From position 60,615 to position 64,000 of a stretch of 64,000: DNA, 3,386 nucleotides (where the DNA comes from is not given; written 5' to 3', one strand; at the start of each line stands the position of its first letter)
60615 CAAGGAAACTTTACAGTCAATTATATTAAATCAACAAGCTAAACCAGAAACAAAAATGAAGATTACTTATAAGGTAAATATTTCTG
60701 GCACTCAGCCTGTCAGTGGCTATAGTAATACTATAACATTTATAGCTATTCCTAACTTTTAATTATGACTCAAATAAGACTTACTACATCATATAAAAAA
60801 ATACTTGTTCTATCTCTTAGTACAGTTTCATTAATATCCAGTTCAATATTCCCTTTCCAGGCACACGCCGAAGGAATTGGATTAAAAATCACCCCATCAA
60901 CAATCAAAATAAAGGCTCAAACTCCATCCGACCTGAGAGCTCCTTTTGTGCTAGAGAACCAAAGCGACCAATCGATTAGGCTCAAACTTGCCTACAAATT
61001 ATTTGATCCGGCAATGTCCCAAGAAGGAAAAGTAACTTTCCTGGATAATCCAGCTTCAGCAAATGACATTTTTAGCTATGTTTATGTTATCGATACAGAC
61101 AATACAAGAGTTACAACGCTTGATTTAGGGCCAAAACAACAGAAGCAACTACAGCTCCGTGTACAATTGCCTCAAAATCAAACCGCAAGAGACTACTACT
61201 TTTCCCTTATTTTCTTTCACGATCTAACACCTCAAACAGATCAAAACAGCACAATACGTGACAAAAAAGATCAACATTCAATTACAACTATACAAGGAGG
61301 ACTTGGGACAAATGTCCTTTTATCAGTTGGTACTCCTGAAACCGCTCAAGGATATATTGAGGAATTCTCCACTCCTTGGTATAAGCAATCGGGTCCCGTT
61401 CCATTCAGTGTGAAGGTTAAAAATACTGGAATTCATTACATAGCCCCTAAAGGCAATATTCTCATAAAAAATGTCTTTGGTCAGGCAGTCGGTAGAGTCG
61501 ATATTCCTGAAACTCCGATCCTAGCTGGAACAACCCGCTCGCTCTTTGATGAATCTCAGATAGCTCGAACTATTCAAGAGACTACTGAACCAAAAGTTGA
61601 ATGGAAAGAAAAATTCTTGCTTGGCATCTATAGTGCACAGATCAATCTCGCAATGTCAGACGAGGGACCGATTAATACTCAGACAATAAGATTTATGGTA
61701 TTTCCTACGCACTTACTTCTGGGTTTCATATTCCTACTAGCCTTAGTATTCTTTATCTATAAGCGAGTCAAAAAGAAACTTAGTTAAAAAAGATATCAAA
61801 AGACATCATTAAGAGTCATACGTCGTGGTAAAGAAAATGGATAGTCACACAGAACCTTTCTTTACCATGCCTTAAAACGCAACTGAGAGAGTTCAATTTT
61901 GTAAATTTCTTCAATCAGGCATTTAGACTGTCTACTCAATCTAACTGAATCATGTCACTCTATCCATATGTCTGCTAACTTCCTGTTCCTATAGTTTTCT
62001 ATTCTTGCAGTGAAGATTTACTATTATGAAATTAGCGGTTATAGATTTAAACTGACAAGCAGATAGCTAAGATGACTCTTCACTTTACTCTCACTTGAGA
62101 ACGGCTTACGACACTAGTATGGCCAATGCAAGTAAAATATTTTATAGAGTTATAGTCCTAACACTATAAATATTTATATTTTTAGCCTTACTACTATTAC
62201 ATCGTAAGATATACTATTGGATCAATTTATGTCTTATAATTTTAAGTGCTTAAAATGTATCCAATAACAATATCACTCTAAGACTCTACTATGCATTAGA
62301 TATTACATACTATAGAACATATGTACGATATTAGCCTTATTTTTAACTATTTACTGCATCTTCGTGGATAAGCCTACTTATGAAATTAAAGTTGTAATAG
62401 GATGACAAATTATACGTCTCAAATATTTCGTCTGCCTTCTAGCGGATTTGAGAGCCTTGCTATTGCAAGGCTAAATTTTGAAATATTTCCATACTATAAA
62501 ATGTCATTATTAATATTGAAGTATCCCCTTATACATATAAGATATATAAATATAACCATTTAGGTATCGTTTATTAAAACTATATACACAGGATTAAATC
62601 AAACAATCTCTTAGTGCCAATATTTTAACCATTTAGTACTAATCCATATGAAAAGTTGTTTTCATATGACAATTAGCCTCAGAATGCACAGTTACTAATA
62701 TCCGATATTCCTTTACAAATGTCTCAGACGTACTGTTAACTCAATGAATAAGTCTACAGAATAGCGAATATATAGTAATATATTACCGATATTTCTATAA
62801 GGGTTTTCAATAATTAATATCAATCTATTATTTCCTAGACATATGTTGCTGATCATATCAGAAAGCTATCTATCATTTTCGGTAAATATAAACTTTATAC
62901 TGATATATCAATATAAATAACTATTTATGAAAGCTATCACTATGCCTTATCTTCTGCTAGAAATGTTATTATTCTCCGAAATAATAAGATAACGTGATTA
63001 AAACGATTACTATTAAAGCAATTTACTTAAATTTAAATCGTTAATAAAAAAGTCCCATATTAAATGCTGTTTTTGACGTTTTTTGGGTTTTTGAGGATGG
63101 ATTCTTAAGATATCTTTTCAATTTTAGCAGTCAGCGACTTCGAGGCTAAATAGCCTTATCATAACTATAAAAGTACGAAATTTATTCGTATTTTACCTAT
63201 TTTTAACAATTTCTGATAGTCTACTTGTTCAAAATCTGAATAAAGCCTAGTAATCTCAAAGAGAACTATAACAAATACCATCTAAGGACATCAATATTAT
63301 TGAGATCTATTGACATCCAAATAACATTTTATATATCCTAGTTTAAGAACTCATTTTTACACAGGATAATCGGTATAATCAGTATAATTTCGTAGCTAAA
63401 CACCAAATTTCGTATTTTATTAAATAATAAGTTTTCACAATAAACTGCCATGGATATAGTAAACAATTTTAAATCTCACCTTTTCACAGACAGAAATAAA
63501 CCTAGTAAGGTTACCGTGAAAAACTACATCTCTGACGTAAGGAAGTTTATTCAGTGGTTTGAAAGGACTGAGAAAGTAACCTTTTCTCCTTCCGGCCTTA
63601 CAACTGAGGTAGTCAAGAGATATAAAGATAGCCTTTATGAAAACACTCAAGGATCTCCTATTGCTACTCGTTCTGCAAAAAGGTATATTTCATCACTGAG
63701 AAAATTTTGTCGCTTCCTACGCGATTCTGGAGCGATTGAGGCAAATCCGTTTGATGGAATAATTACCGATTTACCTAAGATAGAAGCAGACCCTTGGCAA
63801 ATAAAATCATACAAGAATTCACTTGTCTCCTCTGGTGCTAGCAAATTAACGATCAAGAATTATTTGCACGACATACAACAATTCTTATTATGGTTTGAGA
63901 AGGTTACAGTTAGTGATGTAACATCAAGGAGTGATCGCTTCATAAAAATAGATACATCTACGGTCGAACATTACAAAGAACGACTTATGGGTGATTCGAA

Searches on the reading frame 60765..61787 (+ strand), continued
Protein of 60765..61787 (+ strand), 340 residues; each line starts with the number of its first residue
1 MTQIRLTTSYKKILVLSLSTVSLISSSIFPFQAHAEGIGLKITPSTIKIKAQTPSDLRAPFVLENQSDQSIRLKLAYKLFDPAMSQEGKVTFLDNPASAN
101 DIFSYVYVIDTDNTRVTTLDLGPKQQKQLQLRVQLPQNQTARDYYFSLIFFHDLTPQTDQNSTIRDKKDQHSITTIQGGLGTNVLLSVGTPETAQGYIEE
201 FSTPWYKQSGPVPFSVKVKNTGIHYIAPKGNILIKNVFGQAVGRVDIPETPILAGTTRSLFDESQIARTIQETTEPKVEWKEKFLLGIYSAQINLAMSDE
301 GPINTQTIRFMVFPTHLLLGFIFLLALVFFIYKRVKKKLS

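Call 66: fold_search(model_id=the predicted structure, library=pdb)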
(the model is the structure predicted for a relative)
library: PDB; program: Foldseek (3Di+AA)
matches with E <= 10: 1604; with E <= 0.001: 399
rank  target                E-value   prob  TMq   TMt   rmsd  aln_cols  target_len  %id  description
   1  9i1y_A                1.5e-10  1.00  0.30  0.37  11.1       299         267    9  WxLIP from Enterococcus faecium (released 2026-01-28)
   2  4kkp_B                2.9e-10  1.00  0.24  0.33  15.9       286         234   11  Crystal structure of Vibrio cholerae RbmA (crystal form 2) (released 2013-05-22)
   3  9i25_C                5.9e-10  1.00  0.33  0.41  10.3       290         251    9  WxLIP from Enterococcus faecium locus A bound to long WxL (released 2026-01-28)
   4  9i1y_B                6.2e-10  1.00  0.30  0.37   9.8       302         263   10  WxLIP from Enterococcus faecium (released 2026-01-28)
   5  4kkp_A                3.5e-09  1.00  0.25  0.35  16.0       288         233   11  Crystal structure of Vibrio cholerae RbmA (crystal form 2) (released 2013-05-22)
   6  5d6h_A                3.9e-09  1.00  0.33  0.47  10.3       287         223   11  Crystal structure of CsuC-CsuA/B chaperone-major subunit pre-assembly complex from Csu biofilm-mediating pili of Acine (released 2015-11-04)
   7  8jmw_A                6.5e-09  1.00  0.26  0.18  13.6       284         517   10  Fibril form of serine peptidase Vpr (released 2023-12-06)
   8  6fqa_A                7.2e-09  1.00  0.35  0.48   9.4       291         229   10  Crystal structure of the CsuC-CsuA/B chaperone-subunit preassembly complex of the archaic chaperone-usher Csu pili of  (released 2018-09-26)
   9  4kkq_A                1.3e-08  1.00  0.26  0.38  15.4       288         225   12  Crystal structure of Vibrio cholerae RbmA (crystal form 1) (released 2013-05-22)
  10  4b0m_M                2.5e-08  1.00  0.32  0.49  10.4       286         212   14  Complex of the Caf1AN usher domain, Caf1M chaperone and Caf1 subunit from Yersinia pestis (released 2012-09-26)
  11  6fq0_C                2.6e-08  1.00  0.34  0.51   8.7       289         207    9  Crystal structure of the CsuC-CsuA/B chaperone-subunit preassembly complex of the archaic chaperone-usher Csu pili of  (released 2018-09-26)
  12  9fh8_A                2.7e-08  1.00  0.25  0.29  15.4       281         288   11  Crystal structure of the SPD-2 domain of Apis dorsata CEP192 (released 2025-03-26)
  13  6fqa_C                3.4e-08  1.00  0.34  0.47   9.5       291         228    9  Crystal structure of the CsuC-CsuA/B chaperone-subunit preassembly complex of the archaic chaperone-usher Csu pili of  (released 2018-09-26)
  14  5g50_B                3.5e-08  1.00  0.23  0.34  16.1       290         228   12  Vibrio cholerae scaffolding protein RbmA in complex with magnesium. (released 2017-11-29)
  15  1p5u_A                3.7e-08  1.00  0.32  0.48   9.9       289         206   14  X-ray structure of the ternary Caf1M:Caf1:Caf1 chaperone:subunit:subunit complex (released 2003-06-24)
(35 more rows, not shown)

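Call 85: find_related_loci(query=A1, collection=viral_contigs, flank=3000)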
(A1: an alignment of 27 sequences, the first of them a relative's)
Query A1 (1432 aa) in viral_contigs; peptide patterns used: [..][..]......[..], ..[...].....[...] (x = any residue, [..] = any of these).
46 stretches matched a pattern; 7 encode a relative of the query (tblastn E <= 1e-3); 7 distinct loci.
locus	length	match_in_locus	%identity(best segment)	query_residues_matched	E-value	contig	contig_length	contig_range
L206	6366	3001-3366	32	117-248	3e-7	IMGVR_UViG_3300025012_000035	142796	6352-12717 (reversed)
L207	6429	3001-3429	27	118-286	8e-6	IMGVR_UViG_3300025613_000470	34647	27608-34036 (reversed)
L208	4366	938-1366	27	118-286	8e-6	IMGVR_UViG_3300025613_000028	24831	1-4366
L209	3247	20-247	33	118-211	2e-5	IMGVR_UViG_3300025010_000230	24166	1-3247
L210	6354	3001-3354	28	126-245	2e-5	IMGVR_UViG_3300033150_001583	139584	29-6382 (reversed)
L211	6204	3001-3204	30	118-204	3e-5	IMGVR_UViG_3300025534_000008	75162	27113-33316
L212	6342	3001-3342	24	123-238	6e-5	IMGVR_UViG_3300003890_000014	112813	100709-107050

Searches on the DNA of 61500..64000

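Call 4: search_rna_families(source=window, start=61500, end=64000, threshold=evalue, max_evalue=10, show_alignments=3)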
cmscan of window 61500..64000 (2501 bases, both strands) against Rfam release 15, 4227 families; matches with E-value up to 10: 5.
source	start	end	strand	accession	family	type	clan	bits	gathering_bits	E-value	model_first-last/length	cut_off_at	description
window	62864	62935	+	RF00206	U54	Gene; snRNA; snoRNA; CD-box;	CL00008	18.5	40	5.6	1-81/81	no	Small nucleolar RNA U54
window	63586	63627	-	RF03156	L31-Firmicutes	Cis-reg; leader;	CL00118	18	33.3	1.3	1-32/32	no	L31-Firmicutes ribosomal protein leader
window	63654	63701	-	RF00212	SNORD38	Gene; snRNA; snoRNA; CD-box;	CL00051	17.7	44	5.5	1-70/70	no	Small nucleolar RNA SNORD38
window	63464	63516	-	RF02444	SpR10_sRNA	Gene; sRNA;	-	16.9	50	2.5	1-47/47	no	Streptococcus sRNA SpR10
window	62205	62274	-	RF01898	mir-363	Gene; miRNA;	CL00110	15.2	58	7.6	1-80/80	no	mir-363 microRNA precursor family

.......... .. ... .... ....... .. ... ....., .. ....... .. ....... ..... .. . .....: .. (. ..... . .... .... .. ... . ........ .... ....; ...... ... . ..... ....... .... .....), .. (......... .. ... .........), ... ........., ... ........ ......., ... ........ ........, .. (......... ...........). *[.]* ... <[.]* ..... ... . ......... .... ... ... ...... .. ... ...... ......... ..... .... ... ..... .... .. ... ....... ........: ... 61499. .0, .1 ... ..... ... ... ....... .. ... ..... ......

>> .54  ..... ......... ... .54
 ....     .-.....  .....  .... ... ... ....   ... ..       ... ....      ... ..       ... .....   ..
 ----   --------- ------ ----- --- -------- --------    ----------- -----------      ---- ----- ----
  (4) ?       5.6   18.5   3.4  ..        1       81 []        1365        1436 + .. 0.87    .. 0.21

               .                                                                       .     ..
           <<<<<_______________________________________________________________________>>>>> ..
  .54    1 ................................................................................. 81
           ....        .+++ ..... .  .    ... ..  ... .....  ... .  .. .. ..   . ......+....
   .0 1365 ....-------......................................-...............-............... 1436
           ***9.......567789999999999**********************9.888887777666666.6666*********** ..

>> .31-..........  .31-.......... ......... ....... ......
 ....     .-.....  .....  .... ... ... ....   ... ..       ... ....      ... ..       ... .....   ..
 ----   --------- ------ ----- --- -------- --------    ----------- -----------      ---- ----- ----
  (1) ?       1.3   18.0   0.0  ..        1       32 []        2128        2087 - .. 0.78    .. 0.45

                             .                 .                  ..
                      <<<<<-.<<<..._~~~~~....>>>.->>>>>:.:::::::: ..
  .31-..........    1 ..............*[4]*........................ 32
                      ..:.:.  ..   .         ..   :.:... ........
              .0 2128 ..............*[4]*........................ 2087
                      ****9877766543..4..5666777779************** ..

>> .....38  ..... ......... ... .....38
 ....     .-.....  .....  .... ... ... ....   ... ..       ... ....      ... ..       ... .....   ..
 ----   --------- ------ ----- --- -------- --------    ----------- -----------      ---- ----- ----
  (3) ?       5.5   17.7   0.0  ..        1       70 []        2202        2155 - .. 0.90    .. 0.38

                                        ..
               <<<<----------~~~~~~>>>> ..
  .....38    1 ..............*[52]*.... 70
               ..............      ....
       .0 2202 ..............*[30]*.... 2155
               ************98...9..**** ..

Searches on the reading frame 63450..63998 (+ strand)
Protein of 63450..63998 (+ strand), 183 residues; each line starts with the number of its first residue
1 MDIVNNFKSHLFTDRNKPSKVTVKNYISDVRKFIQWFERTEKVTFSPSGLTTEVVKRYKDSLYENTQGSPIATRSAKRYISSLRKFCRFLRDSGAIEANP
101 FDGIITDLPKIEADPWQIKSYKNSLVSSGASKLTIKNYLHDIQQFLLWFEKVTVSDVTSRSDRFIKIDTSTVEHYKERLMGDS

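Call 10: search_protein_families(library=pfam, proteins=[window:63450-63998:+], max_evalue=1)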
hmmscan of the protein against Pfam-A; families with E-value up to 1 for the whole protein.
window:63450-63998:+ (183 aa): 6 families
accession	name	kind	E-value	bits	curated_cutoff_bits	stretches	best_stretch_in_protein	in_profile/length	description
PF02899.23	Phage_int_SAM_1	-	1.2e-13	51.6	22.3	2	5-92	2-81/83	Phage integrase, N-terminal SAM-like domain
PF13495.12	Phage_int_SAM_4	-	4.9e-11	43.3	27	2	124-159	8-43/85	Phage integrase, N-terminal SAM-like domain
PF13102.12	Phage_int_SAM_5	-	9.5e-07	29.5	22.3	1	7-101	6-93/98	Phage integrase SAM-like domain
PF06841.18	Phage_T4_gp19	-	0.049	13.9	28.2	0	6-44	38-76/134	T4-like virus tail tube protein gp19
PF08280.17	HTH_Mga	-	0.13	12.7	23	0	130-145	31-46/59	M protein trans-acting positive regulator (MGA) HTH domain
PF12491.13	ApoB100_C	-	0.18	12.2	27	1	133-156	30-56/57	Apolipoprotein B100 C terminal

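Call 11: find_homologous_proteins(query=window:63450-63998:+)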
Query window:63450-63998:+ (183 aa): 2 proteins with E <= 0.001 among 60 candidates.
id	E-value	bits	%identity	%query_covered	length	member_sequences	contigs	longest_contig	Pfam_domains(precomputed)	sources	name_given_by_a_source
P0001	1.3e-42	164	44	100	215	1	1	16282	PF13495.13,PF13102.13,PF02899.24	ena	-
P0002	3.9e-30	123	43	87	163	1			PF13495.13,PF13102.13,PF02899.24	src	-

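Call 13: find_encoding_contigs(protein=P0001, flank=10000)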
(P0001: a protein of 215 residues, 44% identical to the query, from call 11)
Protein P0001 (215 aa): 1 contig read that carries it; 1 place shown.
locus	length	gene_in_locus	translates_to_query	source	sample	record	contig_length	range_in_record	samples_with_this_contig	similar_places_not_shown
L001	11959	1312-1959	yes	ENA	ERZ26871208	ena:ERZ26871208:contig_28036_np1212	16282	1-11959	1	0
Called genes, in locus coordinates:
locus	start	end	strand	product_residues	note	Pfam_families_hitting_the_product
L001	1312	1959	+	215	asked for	PF13102:Phage_int_SAM_5 (faint), PF02899:Phage_int_SAM_1, PF13495:Phage_int_SAM_4 (weak), PF02899:Phage_int_SAM_1 (weak), PF13495:Phage_int_SAM_4 (weak)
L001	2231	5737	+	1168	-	-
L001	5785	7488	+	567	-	-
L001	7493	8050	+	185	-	PF13371:TPR_9 (weak), PF07719:TPR_2 (faint), PF13181:TPR_8 (faint), PF13431:TPR_17 (faint), PF13424:TPR_12 (weak), PF13414:TPR_11, PF13432:TPR_16, PF00515:TPR_1 (weak), +3 more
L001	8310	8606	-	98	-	PF13451:zf_Tbcl, PF23477:zf_Tbcl_2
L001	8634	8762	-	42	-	-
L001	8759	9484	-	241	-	PF13399:LytR_C (weak)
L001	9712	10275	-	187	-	-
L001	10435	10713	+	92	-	PF12728:HTH_17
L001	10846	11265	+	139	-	-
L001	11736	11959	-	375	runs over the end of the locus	PF23473:LysM3_LYK4_5 (faint), PF01476:LysM, PF01551:Peptidase_M23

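Call 19: search_protein_families(library=pfam, proteins=[L001:2231-5734:+], max_evalue=0.1)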
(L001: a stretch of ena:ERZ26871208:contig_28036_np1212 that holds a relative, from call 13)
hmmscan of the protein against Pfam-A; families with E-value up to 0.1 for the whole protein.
L001:2231-5734:+ (1168 aa): 1 family
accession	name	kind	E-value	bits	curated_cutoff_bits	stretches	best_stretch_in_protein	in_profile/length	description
PF11962.13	Peptidase_G2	-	0.018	14.9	25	0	544-613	39-101/228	Peptidase_G2, IMC autoproteolytic cleavage domain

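Call 65: search_protein_representatives(protein=window:63450-63998:+)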
Query: 183 residues. Proteins with E-value up to 0.001 (for the whole library): 869; up to 1e-10: 302; up to 1e-30: 40. The best 150 are listed.
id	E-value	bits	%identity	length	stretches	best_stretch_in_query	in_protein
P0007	2.3e-70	252.4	59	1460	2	1-182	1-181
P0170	2.6e-48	180.6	50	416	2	1-181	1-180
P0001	4.0e-43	163.7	45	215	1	1-181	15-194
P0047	4.4e-41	157.1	45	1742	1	1-180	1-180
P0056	2.0e-40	154.9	46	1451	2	1-182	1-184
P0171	1.5e-38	148.8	45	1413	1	1-182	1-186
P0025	5.3e-38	147.0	44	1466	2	1-182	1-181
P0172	2.7e-35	138.2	39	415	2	1-181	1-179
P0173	3.3e-35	137.9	46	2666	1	1-182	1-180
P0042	4.1e-35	137.6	45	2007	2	1-182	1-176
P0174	1.2e-34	136.1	39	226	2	4-180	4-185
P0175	1.3e-34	136.0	40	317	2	1-182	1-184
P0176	1.6e-34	135.7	41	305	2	1-182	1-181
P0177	2.3e-34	135.2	43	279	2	2-179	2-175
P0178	5.1e-34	134.1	41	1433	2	4-179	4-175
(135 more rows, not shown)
